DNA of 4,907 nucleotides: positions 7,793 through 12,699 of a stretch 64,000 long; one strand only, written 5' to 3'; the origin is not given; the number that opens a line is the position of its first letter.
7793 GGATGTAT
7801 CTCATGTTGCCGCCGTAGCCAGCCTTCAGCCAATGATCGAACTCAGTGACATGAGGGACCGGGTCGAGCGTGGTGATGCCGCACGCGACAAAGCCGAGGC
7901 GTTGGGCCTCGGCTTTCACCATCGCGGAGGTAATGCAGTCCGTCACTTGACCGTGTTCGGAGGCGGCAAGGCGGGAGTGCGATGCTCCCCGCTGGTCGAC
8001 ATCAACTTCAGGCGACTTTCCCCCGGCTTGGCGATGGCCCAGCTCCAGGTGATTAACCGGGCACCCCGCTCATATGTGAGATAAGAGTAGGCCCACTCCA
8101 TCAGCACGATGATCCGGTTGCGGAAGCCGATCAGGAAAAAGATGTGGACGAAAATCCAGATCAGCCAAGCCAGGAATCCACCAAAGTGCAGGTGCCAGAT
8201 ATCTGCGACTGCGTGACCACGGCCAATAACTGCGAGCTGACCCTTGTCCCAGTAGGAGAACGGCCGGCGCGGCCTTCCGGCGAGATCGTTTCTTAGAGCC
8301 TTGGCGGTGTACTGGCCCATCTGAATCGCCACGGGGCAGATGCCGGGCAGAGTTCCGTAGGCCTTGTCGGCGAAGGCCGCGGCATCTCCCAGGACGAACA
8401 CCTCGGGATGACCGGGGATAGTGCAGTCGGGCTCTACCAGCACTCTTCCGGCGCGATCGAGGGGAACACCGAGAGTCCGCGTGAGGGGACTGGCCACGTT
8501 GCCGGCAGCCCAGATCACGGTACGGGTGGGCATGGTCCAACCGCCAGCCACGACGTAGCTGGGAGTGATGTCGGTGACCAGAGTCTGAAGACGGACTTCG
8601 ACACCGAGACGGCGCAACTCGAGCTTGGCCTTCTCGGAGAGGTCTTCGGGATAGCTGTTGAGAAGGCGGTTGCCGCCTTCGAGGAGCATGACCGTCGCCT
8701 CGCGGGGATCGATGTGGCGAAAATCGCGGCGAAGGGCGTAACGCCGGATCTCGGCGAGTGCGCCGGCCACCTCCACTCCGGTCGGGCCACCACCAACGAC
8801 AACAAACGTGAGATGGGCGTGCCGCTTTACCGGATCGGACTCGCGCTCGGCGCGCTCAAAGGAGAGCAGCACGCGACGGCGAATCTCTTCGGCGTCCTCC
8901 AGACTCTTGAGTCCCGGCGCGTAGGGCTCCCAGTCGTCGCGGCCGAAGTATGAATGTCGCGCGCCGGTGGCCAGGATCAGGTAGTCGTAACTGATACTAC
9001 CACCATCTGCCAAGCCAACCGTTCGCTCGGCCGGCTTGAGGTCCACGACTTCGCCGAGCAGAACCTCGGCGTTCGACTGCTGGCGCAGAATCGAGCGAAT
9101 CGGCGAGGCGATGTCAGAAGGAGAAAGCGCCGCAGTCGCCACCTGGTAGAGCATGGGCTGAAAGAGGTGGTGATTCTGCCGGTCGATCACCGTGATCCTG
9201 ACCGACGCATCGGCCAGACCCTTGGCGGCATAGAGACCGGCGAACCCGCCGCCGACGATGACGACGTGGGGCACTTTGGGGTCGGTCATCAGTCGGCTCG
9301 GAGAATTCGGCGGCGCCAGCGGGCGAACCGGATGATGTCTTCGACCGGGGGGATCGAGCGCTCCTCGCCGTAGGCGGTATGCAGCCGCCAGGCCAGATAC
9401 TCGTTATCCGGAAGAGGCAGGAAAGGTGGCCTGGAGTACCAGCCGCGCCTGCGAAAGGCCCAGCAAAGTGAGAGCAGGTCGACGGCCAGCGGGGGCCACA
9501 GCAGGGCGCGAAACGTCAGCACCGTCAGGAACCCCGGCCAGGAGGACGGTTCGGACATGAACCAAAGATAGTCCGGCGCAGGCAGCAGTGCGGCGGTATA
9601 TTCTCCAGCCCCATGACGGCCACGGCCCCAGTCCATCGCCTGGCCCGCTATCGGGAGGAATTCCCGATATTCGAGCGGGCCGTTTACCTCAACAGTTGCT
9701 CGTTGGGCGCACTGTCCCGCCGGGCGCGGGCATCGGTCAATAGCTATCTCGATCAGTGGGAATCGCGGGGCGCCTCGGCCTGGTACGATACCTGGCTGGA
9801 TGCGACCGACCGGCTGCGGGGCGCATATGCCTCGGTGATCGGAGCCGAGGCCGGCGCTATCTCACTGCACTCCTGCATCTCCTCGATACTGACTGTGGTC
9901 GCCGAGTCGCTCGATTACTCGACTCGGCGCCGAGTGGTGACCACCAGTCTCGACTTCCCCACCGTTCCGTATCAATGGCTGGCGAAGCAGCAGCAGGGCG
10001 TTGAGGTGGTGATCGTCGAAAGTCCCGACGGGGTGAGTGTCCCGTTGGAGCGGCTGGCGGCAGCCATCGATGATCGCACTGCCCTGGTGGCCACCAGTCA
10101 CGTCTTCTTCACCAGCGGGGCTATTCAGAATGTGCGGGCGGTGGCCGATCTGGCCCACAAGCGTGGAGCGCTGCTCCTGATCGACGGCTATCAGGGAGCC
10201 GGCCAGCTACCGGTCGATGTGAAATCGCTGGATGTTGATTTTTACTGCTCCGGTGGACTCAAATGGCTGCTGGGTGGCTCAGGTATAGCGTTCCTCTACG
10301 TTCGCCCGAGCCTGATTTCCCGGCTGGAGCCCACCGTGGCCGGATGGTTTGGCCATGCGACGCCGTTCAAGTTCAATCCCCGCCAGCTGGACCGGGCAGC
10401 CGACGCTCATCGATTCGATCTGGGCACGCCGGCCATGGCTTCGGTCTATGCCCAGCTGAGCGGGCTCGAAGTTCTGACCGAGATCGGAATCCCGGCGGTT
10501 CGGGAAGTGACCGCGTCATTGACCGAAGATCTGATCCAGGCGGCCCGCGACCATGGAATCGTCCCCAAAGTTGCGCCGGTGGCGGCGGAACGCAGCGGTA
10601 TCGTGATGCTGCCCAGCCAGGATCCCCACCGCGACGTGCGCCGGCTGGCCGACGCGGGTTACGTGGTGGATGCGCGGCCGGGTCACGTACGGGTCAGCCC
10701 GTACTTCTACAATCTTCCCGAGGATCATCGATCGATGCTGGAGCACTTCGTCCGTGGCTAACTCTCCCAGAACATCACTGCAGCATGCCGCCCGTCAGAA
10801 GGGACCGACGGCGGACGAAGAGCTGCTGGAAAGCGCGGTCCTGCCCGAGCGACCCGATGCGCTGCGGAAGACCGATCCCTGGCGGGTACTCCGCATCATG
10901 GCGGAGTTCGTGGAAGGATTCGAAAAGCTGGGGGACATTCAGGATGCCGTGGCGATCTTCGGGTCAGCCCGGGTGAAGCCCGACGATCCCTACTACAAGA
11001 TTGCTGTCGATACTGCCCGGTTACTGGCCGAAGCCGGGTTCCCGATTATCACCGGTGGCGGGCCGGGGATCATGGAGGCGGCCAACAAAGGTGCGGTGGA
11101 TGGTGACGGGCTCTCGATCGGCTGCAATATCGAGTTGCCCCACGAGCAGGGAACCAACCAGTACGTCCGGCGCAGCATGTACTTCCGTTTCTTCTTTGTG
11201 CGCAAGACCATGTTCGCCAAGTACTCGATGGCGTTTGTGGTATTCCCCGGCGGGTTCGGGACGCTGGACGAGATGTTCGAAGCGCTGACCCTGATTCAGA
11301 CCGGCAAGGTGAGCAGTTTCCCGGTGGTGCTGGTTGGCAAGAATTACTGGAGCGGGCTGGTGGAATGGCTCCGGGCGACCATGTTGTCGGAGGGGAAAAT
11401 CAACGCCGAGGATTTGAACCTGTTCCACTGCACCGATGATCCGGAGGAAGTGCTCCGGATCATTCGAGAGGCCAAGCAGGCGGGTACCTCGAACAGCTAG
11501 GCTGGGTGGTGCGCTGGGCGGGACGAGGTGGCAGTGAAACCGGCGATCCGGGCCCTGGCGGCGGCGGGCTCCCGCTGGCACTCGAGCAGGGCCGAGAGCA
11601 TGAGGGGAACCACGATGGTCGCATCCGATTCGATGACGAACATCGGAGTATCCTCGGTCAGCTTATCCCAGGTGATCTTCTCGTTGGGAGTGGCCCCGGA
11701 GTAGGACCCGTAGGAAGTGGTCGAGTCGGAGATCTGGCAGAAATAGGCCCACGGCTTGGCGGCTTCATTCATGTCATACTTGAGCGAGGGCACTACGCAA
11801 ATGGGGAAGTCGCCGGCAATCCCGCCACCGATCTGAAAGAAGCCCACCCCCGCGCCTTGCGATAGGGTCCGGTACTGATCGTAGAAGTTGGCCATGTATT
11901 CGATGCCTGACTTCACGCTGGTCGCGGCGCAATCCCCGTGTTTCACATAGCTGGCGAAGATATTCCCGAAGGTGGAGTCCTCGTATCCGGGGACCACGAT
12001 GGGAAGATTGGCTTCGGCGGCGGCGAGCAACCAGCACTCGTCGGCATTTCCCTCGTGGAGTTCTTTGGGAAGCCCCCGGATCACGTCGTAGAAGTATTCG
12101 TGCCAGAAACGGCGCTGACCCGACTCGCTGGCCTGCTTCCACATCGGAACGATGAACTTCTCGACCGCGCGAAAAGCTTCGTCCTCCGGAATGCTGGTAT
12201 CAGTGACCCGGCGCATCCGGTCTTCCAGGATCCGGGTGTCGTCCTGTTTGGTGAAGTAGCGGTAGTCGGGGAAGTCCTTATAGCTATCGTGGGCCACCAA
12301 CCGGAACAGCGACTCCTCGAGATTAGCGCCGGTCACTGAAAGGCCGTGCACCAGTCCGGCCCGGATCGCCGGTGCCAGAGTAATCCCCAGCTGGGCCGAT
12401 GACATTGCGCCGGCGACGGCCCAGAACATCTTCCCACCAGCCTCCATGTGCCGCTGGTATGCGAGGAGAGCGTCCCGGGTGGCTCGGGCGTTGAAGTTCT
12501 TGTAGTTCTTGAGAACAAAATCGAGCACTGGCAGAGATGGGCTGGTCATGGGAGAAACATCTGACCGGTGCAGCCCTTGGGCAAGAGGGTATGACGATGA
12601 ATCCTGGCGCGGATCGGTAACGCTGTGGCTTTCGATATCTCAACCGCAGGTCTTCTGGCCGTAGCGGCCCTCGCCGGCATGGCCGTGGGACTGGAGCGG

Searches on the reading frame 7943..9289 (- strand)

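Call 60: search_protein_families(library=pfam, proteins=[window:7943-9289:-], max_evalue=0.0001)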
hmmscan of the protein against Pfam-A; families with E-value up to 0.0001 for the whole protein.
window:7943-9289:- (448 aa): 10 families
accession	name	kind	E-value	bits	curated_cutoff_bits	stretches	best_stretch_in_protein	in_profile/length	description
PF07992.20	Pyr_redox_2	-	2.4e-48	165.5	26.1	1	8-325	2-291/291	Pyridine nucleotide-disulphide oxidoreductase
PF00070.33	Pyr_redox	-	1.5e-14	54.7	22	1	162-242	2-67/82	Pyridine nucleotide-disulphide oxidoreductase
PF13454.12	NAD_binding_9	-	9.2e-09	35.9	21.8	0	10-41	1-35/155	FAD-NAD(P)-binding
PF22366.1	NDH2_C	-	1.2e-08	35.5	27.7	1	349-404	2-58/62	NDH2 C-terminal domain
PF13450.12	NAD_binding_8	-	2.8e-08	34.4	21.9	1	11-40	1-30/68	NAD(P)-binding Rossmann-like domain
PF01266.30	DAO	-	5.5e-08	33.1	27.9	0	8-38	1-31/353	FAD dependent oxidoreductase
PF01134.28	GIDA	-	5.9e-06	26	22.1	0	9-39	2-32/391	Glucose inhibited division protein A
PF01494.25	FAD_binding_3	-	8.1e-06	25.7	22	0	9-41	4-36/349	FAD binding domain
PF13738.12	Pyr_redox_3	-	4.6e-05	23.3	30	0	9-109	167-266/305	Pyridine nucleotide-disulphide oxidoreductase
PF03486.20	HI0933_like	-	5.6e-05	23.1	50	0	8-40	2-34/244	HI0933-like protein Rossmann domain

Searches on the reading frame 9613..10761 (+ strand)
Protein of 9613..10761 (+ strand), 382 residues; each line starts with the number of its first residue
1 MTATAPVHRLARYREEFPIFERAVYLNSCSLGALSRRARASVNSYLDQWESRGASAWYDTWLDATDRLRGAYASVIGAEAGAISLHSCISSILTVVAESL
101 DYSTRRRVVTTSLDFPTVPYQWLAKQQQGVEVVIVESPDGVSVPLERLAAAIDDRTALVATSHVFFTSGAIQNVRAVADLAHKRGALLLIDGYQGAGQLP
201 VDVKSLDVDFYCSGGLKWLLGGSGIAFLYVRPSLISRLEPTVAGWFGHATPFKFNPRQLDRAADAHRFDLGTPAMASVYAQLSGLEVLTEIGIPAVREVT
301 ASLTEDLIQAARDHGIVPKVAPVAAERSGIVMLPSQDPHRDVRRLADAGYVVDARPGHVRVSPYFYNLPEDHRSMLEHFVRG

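Call 60: search_protein_families(library=pfam, proteins=[window:9613-10761:+], max_evalue=0.0001)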
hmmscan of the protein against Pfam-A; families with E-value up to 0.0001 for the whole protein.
window:9613-10761:+ (382 aa): 2 families
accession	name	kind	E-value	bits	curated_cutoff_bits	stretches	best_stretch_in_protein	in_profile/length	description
PF00266.25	Aminotran_5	-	6.7e-37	127.8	21.5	1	41-364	18-345/371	Aminotransferase class-V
PF01041.23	DegT_DnrJ_EryC1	-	1.1e-05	25.3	19.8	1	55-197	17-151/360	DegT/DnrJ/EryC1/StrS aminotransferase family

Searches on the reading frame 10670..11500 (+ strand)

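Call 60: search_protein_families(library=pfam, proteins=[window:10670-11500:+], max_evalue=0.0001)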
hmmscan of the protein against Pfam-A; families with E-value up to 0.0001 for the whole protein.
window:10670-11500:+ (276 aa): 2 families
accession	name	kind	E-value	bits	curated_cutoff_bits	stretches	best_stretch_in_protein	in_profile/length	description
PF03641.19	Lysine_decarbox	-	3.6e-36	124.7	27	1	135-263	1-129/131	Possible lysine decarboxylase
PF18306.6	LDcluster4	-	3.2e-15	56.5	26.3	1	93-207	3-115/151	SLOG cluster4 family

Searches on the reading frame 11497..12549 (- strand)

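Call 60: search_protein_families(library=pfam, proteins=[window:11497-12549:-], max_evalue=0.0001)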
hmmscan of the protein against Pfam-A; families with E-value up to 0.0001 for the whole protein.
window:11497-12549:- (350 aa): 1 family
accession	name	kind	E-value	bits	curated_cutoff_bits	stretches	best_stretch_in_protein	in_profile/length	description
PF01916.23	DS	-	1.2e-37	130.2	27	1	18-320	10-287/288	Deoxyhypusine synthase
